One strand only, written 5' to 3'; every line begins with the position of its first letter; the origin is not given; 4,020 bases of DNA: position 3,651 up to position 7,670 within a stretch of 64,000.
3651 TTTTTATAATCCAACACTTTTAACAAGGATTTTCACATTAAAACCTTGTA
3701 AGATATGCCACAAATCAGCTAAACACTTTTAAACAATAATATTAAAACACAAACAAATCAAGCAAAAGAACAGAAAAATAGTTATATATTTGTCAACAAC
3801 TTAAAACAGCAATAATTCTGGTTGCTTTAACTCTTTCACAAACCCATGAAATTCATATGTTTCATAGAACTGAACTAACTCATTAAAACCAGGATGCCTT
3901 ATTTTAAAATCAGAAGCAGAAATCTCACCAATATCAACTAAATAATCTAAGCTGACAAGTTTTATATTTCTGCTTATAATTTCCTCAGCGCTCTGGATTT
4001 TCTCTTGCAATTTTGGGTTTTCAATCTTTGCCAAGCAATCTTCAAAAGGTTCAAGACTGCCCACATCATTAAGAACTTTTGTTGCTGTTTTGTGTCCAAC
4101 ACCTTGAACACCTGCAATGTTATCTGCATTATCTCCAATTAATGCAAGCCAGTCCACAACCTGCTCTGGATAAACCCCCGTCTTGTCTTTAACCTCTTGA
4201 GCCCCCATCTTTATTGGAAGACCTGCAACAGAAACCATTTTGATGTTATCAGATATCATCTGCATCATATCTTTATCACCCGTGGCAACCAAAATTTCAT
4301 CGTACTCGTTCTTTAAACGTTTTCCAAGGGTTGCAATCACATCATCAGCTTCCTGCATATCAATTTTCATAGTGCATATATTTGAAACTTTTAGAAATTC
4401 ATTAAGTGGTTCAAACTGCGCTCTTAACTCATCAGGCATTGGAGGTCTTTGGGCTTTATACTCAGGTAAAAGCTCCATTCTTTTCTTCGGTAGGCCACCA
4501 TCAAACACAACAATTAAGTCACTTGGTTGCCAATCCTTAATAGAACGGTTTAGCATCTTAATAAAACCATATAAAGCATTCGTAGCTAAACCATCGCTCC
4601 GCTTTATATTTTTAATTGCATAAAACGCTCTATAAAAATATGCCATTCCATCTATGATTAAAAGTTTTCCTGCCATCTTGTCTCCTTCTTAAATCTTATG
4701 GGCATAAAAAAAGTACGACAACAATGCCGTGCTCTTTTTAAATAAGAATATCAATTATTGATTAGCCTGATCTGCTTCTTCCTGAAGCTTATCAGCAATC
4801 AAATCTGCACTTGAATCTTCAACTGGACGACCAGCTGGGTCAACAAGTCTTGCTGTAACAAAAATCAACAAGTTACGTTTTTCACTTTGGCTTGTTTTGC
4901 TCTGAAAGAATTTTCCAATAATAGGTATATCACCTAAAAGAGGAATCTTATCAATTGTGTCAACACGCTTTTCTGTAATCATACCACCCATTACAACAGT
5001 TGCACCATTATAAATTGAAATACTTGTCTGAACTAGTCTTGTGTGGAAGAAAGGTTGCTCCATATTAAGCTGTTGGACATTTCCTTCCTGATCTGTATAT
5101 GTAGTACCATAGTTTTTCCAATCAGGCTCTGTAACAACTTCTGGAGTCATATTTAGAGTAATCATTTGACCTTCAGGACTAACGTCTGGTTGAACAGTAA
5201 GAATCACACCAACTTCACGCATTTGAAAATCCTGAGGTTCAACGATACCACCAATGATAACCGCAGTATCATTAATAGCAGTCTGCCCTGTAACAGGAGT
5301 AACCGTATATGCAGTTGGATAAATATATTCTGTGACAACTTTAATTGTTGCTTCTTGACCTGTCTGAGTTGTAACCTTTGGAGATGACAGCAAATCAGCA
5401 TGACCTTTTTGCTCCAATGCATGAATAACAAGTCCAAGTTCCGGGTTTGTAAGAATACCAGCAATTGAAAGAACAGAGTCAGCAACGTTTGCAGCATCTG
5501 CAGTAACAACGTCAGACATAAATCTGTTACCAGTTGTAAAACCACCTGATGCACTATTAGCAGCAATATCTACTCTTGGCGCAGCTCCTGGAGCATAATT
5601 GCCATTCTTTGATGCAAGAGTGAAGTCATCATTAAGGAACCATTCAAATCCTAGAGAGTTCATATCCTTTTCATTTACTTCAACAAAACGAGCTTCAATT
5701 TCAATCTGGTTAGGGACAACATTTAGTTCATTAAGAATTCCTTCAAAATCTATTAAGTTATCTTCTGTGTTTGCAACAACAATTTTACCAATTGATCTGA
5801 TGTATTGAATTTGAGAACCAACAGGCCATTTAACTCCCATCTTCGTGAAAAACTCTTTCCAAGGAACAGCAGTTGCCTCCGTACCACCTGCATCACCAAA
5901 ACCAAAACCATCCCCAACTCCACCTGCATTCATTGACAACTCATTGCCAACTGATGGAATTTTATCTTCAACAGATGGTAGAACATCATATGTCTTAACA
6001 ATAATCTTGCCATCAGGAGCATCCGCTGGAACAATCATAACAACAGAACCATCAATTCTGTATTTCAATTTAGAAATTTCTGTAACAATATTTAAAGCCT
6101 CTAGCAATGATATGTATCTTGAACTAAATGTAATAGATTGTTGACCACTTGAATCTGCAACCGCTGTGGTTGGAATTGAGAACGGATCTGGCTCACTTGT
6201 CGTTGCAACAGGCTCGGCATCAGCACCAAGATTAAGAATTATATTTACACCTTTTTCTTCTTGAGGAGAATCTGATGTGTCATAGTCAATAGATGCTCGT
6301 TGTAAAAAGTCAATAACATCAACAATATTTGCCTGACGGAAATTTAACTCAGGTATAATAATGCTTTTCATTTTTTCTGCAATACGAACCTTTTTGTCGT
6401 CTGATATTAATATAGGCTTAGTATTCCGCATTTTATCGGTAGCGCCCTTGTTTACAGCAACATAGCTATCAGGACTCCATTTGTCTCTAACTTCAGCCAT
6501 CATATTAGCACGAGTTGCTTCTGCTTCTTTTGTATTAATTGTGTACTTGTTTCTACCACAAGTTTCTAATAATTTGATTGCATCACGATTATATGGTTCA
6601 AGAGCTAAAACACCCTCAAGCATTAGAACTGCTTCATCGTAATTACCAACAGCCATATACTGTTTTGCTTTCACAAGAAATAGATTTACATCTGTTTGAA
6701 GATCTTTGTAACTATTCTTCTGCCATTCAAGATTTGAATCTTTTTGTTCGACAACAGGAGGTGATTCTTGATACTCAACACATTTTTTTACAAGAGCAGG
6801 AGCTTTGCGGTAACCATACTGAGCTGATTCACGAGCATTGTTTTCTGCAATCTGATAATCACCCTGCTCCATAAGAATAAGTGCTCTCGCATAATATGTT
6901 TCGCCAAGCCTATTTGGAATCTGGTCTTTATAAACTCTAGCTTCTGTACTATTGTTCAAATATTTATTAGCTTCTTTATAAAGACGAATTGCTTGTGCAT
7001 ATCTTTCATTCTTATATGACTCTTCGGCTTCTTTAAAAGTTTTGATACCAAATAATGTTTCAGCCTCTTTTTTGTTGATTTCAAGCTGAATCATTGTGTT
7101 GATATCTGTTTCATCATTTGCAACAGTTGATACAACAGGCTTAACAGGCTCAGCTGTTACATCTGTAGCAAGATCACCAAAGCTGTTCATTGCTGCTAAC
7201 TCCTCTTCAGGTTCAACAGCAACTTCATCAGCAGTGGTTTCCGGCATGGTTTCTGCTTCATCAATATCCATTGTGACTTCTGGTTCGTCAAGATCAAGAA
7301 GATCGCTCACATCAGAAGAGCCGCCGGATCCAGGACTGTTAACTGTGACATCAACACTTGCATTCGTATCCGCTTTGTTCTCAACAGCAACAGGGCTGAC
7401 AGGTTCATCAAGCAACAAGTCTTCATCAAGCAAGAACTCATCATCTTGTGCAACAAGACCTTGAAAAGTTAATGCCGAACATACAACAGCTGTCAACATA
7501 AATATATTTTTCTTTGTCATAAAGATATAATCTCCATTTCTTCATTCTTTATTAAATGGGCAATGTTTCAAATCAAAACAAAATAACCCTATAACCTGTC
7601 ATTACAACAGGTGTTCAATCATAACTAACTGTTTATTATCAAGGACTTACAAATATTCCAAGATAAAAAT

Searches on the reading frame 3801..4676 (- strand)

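Call 6: search_protein_families(library=pfam, proteins=[window:3801-4676:-], max_evalue=0.1)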
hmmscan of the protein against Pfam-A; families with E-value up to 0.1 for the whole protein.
window:3801-4676:- (291 aa): 4 families
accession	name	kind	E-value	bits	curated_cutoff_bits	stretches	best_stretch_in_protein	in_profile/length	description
PF02739.22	5_3_exonuc_N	-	6e-50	169.6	34.3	1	4-167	1-164/164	5'-3' exonuclease, N-terminal resolvase-like domain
PF01367.25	5_3_exonuc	-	7.9e-21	74.8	40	1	168-260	1-92/97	5'-3' exonuclease, C-terminal SAM fold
PF05991.17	NYN_YacP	-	0.002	18.6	24.6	1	107-143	76-112/166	YacP-like NYN domain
PF00752.23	XPG_N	-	0.029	15.3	22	0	3-74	26-95/101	XPG N-terminal domain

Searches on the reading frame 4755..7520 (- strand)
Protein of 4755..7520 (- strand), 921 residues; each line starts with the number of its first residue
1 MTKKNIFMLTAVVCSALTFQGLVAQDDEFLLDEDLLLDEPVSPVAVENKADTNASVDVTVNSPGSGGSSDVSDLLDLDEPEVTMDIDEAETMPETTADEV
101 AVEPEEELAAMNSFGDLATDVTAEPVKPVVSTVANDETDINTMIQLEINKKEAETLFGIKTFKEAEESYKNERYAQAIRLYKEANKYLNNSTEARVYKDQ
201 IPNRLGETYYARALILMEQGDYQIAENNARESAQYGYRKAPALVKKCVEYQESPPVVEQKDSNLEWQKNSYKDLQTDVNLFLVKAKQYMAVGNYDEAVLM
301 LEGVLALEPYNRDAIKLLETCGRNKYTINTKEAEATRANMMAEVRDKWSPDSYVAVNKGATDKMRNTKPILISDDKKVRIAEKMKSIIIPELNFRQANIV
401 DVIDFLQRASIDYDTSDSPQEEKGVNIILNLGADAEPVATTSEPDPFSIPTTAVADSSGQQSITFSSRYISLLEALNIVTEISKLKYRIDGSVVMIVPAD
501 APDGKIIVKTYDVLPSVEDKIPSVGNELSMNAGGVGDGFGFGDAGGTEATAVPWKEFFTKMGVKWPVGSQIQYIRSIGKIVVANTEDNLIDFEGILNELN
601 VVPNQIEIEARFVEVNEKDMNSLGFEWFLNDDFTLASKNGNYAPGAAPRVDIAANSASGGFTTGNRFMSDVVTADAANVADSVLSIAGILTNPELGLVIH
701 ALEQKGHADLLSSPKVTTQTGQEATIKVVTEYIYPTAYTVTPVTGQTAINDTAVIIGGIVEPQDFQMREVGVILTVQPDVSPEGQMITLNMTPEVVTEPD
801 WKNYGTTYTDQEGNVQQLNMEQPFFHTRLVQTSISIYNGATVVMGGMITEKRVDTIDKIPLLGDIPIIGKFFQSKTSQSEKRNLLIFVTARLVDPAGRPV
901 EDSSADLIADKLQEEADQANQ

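Call 6: search_protein_families(library=pfam, proteins=[window:4755-7520:-], max_evalue=0.1)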
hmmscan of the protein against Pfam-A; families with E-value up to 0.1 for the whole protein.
window:4755-7520:- (921 aa): 12 families
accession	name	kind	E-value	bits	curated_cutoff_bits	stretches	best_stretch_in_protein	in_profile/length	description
PF00263.26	Secretin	-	1.2e-38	132.8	27.5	1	701-894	1-169/169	Bacterial type II and III secretion system protein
PF07719.23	TPR_2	-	3.4e-05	24.1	27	0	207-234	2-29/34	Tetratricopeptide repeat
PF14559.12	TPR_19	-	9.6e-05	23.1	25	0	289-318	2-31/68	Tetratricopeptide repeat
PF13428.12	TPR_14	-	0.00011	22.9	23.5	1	279-317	2-40/44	Tetratricopeptide repeat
PF04212.24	MIT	-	0.0067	16.9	30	1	159-193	5-39/66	MIT (microtubule interacting and transport) domain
PF00515.34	TPR_1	-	0.033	14.5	27.8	0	207-226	2-21/34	Tetratricopeptide repeat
PF13432.12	TPR_16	-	0.035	15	32.7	0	210-236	1-27/65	Tetratricopeptide repeat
PF13176.12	TPR_7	-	0.043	14.4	27.9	0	288-308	9-29/36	Tetratricopeptide repeat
PF14863.12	Alkyl_sulf_dimr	-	0.062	14.1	26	0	271-318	62-109/139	Alkyl sulfatase dimerisation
PF14853.12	Fis1_TPR_C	-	0.062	13.9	25.3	0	291-321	14-44/53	Fis1 C-terminal tetratricopeptide repeat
PF17972.7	bMG5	-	0.081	13.8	26.5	0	876-903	93-120/127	Bacterial Alpha-2-macroglobulin MG5 domain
PF16344.10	FecR_C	-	0.096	13.2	24.4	0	462-495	37-69/70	FecR, C-terminal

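Call 7: search_protein_families(library=ncbifam, proteins=[window:4755-7520:-], max_evalue=0.1)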
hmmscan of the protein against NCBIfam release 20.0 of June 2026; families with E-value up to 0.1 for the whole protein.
window:4755-7520:- (921 aa): 9 families
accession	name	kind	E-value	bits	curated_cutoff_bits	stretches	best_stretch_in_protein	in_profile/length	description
NF042912.1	Amuc_1098_fam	equivalog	1.1e-128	430.6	750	1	132-901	14-804/805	Amuc_1098 family type IV pilus outer membrane protein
TIGR02517.1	type_II_gspD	equivalog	2.7e-47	161.5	351.35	1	580-894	312-591/600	type II secretion system secretin GspD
TIGR02515.1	IV_pilus_PilQ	subfamily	1.6e-40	139.4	284.35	1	578-893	144-427/428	type IV pilus secretin PilQ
TIGR02519.1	pilus_MshL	equivalog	1.5e-34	119.3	250.2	1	575-892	5-289/290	pilus (MSHA type) biogenesis protein MshL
NF010083.0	PRK13568.1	equivalog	3.4e-25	88.7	554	3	829-893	353-417/419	DNA uptake porin HofQ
TIGR02516.1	type_III_yscC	equivalog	8.7e-23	80.6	238.45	1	580-894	210-462/463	type III secretion system outer membrane ring subunit SctC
NF007851.2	PRK10560.1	exception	7.9e-21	74.3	598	2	816-894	332-410/412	DNA uptake porin HofQ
NF011873.0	PRK15346.1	equivalog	1.4e-15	57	524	2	829-889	430-490/499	EscC/YscC/HrcC family type III secretion system outer membrane ring protein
TIGR02520.1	pilus_B_mal_scr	equivalog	9.7e-06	24.4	287.65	1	655-889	301-510/513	PilN family type IVB pilus formation outer membrane protein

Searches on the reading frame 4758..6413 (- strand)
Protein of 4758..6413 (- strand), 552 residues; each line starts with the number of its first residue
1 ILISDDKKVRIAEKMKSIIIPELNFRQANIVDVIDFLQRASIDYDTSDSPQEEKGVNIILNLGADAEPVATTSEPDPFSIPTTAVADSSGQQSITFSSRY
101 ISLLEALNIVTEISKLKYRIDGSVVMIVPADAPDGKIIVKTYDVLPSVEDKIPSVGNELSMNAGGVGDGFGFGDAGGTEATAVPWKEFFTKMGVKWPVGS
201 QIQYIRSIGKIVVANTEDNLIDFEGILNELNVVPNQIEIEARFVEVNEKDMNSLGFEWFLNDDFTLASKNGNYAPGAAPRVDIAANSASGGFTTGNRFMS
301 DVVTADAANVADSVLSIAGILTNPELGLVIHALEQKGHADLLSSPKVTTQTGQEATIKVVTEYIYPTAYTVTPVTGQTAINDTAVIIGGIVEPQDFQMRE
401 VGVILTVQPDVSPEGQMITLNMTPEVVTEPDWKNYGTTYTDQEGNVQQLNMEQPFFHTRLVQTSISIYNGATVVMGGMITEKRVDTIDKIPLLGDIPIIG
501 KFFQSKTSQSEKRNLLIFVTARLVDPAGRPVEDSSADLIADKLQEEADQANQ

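Call 79: search_solved_structures(query=window:4758-6413:-, max_evalue=0.001, show_alignments=1)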
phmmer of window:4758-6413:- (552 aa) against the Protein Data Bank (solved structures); distinct sequences matched with E-value up to 0.001: 22.
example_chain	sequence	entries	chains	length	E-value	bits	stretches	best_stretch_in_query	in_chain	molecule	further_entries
6w6m_A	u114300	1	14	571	6.1e-23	84.4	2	417-524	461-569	Type IV pilus secretin PilQ family protein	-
4av2_A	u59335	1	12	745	1.9e-20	76.1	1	210-529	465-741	TYPE IV PILUS BIOGENESIS AND COMPETENCE PROTEIN PILQ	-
9sh1_A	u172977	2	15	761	2.2e-19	72.6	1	210-524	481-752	Type IV pilus biogenesis and competence protein PilQ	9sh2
9x0w_A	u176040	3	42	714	2.2e-19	72.6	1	210-525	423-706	Fimbrial assembly protein PilQ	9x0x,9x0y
6ve2_A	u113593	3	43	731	3e-19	72.2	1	210-525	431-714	Fimbrial assembly protein PilQ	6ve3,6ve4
6i1x_A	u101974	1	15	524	5.1e-19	71.4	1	210-524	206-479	Type II secretion system protein D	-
9k8v_A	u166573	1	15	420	7.8e-19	70.8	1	215-524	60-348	General secretion pathway protein D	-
5wq9_A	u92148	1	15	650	1.3e-18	70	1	216-524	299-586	Type II secretion system protein D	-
6hcg_A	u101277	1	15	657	1.8e-18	69.6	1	210-524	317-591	Type II secretion system protein D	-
5wq8_A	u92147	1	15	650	3e-18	68.8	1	216-524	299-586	Type II secretion system protein D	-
5w68_A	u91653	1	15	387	4.1e-18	68.4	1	210-523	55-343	Putative type II secretion protein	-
5zdh_A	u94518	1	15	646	3.8e-17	65.2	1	210-523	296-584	Type II secretion system protein D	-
6i1y_A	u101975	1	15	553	1.6e-16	63.2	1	210-524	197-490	General secretion pathway protein GspD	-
8odn_A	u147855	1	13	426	1.2e-14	57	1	395-529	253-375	RcpA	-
5wq7_A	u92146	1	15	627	3e-14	55.7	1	226-524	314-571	Putative type II secretion system protein D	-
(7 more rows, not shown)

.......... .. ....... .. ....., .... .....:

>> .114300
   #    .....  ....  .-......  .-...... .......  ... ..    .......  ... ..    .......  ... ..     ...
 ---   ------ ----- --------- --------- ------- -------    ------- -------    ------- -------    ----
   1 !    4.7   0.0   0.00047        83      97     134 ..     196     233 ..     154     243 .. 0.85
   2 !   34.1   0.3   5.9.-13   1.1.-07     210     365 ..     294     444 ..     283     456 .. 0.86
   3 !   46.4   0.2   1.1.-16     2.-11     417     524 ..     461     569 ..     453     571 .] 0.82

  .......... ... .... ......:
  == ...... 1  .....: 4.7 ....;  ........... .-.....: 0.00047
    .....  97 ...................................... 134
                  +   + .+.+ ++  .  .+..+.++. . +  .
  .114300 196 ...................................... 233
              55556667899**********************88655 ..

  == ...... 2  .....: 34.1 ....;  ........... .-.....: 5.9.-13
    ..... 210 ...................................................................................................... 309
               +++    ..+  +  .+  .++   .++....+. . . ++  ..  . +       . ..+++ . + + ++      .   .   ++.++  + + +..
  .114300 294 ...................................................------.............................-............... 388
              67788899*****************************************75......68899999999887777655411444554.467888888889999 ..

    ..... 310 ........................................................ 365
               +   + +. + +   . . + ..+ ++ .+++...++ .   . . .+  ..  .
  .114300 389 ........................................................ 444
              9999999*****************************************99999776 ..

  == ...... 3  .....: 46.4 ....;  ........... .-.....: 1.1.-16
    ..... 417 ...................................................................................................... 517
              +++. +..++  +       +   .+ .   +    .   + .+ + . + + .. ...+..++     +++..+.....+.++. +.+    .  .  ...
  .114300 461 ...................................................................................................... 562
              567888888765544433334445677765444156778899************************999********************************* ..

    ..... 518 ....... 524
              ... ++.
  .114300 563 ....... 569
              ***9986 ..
